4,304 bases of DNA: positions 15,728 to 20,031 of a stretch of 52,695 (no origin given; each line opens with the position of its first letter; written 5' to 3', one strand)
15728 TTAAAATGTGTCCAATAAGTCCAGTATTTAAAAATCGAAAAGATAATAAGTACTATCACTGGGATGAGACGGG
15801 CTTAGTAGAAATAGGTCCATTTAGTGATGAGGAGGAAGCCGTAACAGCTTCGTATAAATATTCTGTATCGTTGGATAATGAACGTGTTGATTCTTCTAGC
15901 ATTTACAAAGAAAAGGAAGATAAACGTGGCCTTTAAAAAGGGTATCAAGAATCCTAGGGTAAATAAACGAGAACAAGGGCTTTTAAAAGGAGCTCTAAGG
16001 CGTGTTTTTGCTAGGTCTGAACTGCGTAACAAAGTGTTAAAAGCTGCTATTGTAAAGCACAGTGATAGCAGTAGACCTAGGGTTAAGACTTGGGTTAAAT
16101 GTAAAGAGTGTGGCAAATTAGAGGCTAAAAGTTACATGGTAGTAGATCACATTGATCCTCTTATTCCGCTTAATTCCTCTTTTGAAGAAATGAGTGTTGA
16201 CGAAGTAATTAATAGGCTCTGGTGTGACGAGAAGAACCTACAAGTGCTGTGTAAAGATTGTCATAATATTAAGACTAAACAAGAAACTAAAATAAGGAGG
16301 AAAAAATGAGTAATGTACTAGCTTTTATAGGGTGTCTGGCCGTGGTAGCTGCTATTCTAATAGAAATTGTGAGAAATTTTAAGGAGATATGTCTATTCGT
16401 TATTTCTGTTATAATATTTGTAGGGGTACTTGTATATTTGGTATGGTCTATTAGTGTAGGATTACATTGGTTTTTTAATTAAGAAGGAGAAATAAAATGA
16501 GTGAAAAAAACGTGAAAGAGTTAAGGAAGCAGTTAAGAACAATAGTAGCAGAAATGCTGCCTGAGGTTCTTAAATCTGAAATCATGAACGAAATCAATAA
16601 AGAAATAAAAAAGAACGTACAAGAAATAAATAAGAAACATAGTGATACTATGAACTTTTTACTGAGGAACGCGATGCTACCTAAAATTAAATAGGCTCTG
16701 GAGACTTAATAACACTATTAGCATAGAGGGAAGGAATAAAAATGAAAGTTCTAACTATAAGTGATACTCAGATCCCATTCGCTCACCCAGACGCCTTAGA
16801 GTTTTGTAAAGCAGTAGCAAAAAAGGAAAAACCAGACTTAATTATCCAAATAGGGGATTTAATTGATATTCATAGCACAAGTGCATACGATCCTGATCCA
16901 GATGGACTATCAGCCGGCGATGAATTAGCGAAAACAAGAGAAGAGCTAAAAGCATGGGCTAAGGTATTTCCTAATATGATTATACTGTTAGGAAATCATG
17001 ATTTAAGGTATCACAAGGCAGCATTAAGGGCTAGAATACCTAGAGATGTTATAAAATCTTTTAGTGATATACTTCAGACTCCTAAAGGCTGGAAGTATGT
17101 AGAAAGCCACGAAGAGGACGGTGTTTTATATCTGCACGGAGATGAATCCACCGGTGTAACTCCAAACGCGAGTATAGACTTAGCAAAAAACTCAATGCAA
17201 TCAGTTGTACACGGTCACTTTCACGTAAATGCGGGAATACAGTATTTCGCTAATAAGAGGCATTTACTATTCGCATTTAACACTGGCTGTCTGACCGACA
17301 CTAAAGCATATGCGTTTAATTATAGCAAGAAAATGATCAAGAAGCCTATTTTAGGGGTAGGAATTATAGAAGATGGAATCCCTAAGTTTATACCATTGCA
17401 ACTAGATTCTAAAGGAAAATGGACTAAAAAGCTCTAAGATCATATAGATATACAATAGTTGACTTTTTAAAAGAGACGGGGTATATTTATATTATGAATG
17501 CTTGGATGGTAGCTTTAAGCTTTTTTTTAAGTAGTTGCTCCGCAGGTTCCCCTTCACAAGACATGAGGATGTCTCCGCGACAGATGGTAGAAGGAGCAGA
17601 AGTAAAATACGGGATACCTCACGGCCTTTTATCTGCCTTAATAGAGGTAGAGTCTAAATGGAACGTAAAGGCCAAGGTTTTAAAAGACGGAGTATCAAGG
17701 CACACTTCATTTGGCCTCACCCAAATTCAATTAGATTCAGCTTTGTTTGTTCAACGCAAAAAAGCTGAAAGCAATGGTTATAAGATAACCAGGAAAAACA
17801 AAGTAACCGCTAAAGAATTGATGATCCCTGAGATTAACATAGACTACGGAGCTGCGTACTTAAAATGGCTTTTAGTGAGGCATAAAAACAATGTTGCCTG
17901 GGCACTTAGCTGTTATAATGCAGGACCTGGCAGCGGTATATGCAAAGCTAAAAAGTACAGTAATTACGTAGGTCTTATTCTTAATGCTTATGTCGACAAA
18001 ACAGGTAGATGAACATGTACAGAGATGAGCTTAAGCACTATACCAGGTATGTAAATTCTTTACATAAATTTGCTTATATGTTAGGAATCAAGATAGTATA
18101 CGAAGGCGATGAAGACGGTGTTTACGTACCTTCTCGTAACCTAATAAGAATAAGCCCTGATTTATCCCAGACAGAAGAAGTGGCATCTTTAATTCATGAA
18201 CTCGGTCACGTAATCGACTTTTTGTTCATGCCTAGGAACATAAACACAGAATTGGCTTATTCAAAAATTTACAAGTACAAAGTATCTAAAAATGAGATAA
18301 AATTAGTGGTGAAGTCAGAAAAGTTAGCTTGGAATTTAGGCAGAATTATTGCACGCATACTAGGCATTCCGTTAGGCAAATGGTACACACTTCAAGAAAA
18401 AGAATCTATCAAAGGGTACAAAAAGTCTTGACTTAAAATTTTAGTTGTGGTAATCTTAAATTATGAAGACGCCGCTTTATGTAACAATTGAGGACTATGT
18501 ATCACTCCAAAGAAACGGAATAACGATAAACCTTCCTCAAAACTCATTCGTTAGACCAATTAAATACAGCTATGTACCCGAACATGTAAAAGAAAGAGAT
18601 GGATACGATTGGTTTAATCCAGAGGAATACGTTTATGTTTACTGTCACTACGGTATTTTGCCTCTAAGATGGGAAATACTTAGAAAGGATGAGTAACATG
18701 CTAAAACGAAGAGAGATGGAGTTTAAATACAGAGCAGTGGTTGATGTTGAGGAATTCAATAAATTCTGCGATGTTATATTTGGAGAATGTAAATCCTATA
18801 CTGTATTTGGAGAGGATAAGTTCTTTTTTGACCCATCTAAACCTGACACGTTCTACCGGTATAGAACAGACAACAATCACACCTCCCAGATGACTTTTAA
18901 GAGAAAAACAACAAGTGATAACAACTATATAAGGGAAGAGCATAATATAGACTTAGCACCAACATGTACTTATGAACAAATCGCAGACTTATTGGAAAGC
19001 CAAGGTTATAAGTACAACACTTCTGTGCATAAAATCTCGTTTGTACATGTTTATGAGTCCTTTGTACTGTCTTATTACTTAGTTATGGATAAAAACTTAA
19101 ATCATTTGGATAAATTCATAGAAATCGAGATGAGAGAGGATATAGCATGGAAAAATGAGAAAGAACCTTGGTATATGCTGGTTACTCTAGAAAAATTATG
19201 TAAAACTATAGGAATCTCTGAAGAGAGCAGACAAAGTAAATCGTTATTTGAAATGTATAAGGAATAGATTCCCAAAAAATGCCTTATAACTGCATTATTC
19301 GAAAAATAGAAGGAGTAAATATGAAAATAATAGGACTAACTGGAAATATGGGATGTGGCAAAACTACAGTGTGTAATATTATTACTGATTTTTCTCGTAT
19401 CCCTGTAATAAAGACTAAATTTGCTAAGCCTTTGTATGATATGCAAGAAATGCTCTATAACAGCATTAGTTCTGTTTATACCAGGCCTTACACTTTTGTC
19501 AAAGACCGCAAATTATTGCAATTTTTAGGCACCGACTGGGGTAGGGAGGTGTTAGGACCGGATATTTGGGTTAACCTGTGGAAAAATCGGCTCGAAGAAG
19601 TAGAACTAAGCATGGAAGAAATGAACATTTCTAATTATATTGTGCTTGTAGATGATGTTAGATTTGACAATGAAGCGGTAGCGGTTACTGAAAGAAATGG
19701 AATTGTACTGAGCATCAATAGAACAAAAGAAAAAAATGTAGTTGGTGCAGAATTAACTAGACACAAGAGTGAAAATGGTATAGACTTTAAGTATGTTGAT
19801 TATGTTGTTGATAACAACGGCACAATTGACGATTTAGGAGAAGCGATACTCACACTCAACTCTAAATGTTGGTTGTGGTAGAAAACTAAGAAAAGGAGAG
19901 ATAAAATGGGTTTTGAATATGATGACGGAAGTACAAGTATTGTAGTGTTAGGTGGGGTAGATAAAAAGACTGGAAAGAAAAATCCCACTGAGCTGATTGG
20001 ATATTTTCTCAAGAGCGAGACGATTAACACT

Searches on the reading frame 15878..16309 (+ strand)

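Call 70: search_protein_families(library=pfam, proteins=[window:15878-16309:+], max_evalue=0.01)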
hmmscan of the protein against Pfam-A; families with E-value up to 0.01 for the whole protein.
window:15878-16309:+ (143 aa): 3 families
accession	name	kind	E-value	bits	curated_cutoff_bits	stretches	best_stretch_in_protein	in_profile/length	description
PF01844.29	HNH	-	1.1e-06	29.2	21.4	1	117-135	29-47/47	HNH endonuclease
PF24734.1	DUF7685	-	3e-05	24.2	27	0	74-93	1-19/43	Domain of unknown function (DUF7685)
PF13423.12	UCH_1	-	0.0068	16.5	22.2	1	67-138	134-208/317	Ubiquitin carboxyl-terminal hydrolase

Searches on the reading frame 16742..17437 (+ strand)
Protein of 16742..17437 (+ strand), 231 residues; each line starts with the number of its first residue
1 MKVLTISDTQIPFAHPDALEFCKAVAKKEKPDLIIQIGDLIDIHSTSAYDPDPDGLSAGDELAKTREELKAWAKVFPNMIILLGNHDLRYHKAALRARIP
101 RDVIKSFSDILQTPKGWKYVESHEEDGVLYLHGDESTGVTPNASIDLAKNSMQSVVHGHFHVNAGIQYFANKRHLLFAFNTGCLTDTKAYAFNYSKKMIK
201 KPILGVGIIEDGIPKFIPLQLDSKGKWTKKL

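Call 70: search_protein_families(library=pfam, proteins=[window:16742-17437:+], max_evalue=0.01)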
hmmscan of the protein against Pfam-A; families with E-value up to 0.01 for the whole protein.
window:16742-17437:+ (231 aa): 2 families
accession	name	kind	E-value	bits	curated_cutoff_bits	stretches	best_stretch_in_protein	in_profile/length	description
PF00149.33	Metallophos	-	3.4e-11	44.4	21.5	1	1-163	1-159/191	Calcineurin-like phosphoesterase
PF12850.12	Metallophos_2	-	1.8e-06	28.4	27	1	1-186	1-137/154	Calcineurin-like phosphoesterase superfamily domain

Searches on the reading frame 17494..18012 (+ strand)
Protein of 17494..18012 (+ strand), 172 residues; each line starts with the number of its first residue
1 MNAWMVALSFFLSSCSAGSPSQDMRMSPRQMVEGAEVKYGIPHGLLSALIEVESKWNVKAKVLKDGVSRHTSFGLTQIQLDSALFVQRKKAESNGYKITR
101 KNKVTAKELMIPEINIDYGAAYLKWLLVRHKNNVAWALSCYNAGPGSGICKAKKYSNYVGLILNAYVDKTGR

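Call 70: search_protein_families(library=pfam, proteins=[window:17494-18012:+], max_evalue=0.01)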
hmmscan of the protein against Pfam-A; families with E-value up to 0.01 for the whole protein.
window:17494-18012:+ (172 aa): 1 family
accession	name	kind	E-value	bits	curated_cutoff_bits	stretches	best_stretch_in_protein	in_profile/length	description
PF01464.25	SLT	-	7e-15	55.1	21.3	1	31-148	2-101/117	Transglycosylase SLT domain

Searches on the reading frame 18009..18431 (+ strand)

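Call 70: search_protein_families(library=pfam, proteins=[window:18009-18431:+], max_evalue=0.01)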
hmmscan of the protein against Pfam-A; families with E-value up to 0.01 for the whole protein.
window:18009-18431:+ (140 aa): 3 families
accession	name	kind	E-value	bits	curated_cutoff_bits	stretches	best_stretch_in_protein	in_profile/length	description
PF20573.4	DUF6782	-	0.00037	20.3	27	1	34-69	67-102/241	Putative metallopeptidase family (DUF6782)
PF06114.19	Peptidase_M78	-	0.00053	20.2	22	1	33-69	16-54/123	IrrE N-terminal-like domain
PF14157.12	YmzC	-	0.0023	18.5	27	1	81-100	36-55/62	YmzC-like protein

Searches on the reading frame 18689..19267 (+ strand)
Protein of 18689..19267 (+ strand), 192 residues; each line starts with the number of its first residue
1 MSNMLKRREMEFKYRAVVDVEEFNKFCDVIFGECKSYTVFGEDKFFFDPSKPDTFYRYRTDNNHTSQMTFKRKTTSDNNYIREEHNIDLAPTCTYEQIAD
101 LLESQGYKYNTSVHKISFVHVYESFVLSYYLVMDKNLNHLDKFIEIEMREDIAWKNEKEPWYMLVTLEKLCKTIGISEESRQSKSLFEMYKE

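Call 70: search_protein_families(library=pfam, proteins=[window:18689-19267:+], max_evalue=0.01)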
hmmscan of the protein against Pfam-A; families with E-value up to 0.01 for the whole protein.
window:18689-19267:+ (192 aa): 1 family
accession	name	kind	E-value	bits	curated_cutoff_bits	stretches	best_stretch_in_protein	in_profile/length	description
PF01928.26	CYTH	-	0.0055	17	23.2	1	49-116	47-117/179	CYTH domain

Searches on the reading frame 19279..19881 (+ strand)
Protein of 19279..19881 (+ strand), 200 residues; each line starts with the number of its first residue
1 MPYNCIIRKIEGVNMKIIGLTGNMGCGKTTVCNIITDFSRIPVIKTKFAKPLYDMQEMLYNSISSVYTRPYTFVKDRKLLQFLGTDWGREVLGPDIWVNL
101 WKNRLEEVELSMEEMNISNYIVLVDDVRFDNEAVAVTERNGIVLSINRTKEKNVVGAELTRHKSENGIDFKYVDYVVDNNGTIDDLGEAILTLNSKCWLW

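Call 70: search_protein_families(library=pfam, proteins=[window:19279-19881:+], max_evalue=0.01)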
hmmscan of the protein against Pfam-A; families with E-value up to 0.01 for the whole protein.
window:19279-19881:+ (200 aa): 5 families
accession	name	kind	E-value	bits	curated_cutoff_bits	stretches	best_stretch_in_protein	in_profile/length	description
PF21448.3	DNMK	-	3.4e-13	50.2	27.1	1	77-187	131-230/232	Deoxynucleotide monophosphate kinase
PF01121.26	CoaE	-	1.2e-06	28.8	27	1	17-68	2-53/180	Dephospho-CoA kinase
PF00005.33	ABC_tran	-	0.007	17.4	25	1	16-39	12-35/137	ABC transporter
PF13238.12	AAA_18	-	0.0076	17.1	29.4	0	18-39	1-19/128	AAA domain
PF00485.24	PRK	-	0.0092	16.3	22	0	17-45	1-29/196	Phosphoribulokinase / Uridine kinase family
